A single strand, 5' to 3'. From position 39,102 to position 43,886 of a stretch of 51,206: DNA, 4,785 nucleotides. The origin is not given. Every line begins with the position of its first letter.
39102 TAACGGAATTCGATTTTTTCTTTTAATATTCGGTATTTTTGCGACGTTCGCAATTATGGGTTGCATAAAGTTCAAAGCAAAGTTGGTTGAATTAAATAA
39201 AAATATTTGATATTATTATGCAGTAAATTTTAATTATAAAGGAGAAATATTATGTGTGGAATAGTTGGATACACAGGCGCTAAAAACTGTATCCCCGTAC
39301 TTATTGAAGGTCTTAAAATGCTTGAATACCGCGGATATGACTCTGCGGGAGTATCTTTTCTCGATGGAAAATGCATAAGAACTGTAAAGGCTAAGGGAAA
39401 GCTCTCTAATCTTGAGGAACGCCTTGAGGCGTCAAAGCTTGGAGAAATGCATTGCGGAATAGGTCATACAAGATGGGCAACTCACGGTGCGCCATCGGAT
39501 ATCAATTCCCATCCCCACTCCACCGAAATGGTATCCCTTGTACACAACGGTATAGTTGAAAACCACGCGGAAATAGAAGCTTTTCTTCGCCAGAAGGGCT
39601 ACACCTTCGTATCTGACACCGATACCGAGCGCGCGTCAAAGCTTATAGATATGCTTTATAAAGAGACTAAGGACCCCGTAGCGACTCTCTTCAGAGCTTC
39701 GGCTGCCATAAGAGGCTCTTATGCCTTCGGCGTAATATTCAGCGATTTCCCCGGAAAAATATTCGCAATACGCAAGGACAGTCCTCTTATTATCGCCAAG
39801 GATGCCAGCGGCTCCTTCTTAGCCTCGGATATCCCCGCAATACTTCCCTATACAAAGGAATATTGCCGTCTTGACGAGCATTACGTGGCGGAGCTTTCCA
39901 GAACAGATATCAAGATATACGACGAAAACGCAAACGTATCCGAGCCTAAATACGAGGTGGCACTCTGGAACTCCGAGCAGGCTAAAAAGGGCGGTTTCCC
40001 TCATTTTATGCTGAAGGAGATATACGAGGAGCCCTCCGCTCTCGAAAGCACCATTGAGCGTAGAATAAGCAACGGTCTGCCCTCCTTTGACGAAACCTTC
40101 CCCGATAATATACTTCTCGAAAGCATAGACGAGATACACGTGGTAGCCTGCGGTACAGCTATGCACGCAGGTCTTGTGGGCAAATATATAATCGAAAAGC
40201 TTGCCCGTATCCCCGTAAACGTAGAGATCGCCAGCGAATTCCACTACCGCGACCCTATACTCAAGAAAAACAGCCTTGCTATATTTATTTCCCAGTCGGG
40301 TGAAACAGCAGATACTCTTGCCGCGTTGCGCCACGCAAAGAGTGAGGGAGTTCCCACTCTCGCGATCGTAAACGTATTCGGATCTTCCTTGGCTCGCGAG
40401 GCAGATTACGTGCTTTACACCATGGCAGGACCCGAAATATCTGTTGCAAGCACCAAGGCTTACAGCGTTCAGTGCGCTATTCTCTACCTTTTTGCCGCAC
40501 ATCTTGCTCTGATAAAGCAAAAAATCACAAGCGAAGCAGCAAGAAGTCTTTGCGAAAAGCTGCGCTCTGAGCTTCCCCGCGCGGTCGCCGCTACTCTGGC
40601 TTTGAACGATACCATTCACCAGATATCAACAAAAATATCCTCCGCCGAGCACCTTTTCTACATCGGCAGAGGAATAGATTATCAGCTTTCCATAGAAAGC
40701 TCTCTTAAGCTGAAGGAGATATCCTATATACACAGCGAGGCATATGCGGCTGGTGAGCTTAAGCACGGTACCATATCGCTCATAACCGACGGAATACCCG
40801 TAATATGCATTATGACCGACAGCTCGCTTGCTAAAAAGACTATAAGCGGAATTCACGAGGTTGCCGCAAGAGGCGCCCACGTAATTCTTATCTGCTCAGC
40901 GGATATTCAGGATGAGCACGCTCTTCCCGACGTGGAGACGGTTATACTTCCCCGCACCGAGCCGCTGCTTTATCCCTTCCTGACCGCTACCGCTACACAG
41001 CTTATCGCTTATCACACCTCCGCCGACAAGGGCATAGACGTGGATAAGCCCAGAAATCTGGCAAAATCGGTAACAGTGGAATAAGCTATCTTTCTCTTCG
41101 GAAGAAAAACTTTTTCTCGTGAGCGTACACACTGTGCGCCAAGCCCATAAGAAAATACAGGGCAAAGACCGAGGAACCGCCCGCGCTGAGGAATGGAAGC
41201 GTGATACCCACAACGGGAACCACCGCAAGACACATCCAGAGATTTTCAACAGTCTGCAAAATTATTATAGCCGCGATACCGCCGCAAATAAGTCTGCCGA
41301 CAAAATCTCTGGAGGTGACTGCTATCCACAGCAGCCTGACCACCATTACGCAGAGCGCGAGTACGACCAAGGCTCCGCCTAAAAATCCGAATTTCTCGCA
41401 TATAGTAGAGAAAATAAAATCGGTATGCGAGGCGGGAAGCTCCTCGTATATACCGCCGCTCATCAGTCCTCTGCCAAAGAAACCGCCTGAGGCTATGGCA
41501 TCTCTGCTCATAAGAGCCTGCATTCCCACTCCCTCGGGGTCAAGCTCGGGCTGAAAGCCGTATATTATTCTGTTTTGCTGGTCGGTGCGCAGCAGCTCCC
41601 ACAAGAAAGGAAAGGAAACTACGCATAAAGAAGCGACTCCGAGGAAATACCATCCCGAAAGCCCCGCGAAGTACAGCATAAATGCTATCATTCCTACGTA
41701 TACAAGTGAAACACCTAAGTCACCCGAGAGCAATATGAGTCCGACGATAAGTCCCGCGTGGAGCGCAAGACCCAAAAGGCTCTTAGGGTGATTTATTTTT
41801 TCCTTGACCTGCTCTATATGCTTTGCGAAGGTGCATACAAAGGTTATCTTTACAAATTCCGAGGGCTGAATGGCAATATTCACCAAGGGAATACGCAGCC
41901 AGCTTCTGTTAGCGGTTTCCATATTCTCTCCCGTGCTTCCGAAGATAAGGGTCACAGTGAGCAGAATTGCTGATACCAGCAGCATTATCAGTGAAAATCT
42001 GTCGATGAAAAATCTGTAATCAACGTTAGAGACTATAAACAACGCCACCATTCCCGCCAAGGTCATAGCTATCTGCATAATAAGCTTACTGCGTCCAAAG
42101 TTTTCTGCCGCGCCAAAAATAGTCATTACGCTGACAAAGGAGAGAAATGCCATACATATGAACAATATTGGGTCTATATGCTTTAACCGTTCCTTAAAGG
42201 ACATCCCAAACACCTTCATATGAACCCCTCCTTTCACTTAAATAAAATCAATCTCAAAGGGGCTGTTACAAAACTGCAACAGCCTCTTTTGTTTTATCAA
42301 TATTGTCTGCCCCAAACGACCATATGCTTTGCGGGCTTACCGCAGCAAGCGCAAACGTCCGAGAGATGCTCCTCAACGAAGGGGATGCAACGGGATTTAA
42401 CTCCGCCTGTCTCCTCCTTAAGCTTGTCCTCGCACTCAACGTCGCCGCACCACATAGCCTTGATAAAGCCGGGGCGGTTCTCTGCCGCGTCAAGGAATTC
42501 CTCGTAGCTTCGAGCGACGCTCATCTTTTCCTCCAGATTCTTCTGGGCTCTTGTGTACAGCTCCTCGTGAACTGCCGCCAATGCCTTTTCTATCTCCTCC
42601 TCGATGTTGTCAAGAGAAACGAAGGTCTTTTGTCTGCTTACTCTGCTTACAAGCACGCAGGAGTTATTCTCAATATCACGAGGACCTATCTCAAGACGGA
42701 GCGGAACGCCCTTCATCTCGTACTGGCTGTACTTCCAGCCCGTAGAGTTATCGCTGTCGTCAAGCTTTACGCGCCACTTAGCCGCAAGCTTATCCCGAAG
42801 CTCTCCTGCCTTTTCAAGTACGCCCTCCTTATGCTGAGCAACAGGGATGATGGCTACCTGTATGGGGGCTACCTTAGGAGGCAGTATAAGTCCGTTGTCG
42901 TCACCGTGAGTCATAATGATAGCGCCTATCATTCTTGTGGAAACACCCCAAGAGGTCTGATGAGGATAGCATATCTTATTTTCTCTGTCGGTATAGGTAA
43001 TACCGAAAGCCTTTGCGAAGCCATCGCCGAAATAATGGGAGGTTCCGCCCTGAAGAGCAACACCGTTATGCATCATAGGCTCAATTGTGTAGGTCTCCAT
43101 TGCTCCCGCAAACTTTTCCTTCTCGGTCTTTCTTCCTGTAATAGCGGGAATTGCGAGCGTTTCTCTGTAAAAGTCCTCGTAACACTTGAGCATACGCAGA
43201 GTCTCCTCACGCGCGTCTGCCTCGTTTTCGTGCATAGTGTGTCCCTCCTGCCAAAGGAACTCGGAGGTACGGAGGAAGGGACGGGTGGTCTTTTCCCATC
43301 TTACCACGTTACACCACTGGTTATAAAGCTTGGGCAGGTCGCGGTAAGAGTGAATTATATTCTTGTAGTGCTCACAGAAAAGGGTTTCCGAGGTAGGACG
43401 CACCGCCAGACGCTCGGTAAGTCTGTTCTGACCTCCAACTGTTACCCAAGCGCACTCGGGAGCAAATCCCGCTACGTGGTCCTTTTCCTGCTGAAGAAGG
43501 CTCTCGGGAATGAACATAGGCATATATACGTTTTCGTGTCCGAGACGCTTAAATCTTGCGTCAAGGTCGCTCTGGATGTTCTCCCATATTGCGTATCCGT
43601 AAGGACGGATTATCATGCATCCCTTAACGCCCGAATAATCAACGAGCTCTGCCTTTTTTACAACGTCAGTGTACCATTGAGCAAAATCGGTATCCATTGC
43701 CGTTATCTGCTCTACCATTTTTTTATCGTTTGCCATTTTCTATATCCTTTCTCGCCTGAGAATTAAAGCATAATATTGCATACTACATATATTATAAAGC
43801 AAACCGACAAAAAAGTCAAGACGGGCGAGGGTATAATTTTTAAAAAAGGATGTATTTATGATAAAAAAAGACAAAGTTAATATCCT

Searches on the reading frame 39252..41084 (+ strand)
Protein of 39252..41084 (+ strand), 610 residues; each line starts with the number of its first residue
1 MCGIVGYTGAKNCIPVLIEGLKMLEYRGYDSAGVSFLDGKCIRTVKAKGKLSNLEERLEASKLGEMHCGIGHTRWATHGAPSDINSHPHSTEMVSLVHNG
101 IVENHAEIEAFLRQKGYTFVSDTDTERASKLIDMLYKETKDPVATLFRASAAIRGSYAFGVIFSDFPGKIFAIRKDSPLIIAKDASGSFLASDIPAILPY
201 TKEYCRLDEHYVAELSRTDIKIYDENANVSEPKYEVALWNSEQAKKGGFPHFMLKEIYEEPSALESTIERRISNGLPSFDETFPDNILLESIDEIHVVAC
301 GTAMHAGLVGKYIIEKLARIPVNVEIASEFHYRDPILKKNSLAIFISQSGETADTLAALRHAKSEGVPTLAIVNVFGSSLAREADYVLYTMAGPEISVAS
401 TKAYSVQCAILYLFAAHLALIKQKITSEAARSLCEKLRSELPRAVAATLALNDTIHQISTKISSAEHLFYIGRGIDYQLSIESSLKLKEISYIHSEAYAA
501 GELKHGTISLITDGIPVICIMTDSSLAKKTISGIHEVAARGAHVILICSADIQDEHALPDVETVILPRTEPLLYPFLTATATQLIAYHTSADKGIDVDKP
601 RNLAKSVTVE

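Call 54: search_protein_families(library=pfam, proteins=[window:39252-41084:+], max_evalue=0.00001)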
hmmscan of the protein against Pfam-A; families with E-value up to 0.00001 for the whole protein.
window:39252-41084:+ (610 aa): 3 families
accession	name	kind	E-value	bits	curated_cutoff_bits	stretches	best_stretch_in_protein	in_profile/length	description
PF01380.27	SIS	-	4.5e-50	169.3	25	2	290-415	3-129/131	SIS domain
PF13522.11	GATase_6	-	2.7e-12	47.3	27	1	65-191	9-128/130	Glutamine amidotransferase domain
PF13537.11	GATase_7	-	4.8e-09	36.7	25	1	91-198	21-122/123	Glutamine amidotransferase domain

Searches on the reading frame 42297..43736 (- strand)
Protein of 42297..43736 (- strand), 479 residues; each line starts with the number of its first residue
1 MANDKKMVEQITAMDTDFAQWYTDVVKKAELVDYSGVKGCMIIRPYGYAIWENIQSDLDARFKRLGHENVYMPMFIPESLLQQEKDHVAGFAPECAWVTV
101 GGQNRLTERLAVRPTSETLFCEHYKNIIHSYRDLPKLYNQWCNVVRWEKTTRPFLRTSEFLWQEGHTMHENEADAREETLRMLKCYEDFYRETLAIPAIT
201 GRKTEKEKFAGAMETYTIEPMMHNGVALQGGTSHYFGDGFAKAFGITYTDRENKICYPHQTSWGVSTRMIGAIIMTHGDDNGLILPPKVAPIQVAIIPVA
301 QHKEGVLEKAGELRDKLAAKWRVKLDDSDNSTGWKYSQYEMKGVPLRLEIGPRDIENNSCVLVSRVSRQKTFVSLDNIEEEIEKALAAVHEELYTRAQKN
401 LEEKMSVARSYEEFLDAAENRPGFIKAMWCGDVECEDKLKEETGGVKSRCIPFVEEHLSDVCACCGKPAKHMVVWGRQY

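Call 54: search_protein_families(library=pfam, proteins=[window:42297-43736:-], max_evalue=0.00001)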
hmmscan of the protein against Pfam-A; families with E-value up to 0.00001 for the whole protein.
window:42297-43736:- (479 aa): 3 families
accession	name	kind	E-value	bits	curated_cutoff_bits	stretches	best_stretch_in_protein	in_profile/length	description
PF09180.16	ProRS-C_1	-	2.5e-24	85.6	31.5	1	411-479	1-71/71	Prolyl-tRNA synthetase, C-terminal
PF00587.30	tRNA-synt_2b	-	2.4e-20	73.8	29.3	1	105-274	6-176/179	tRNA synthetase class II core domain (G, H, P, S and T)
PF03129.25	HGTP_anticodon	-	4.2e-19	68.9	21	1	293-384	1-93/94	Anticodon binding domain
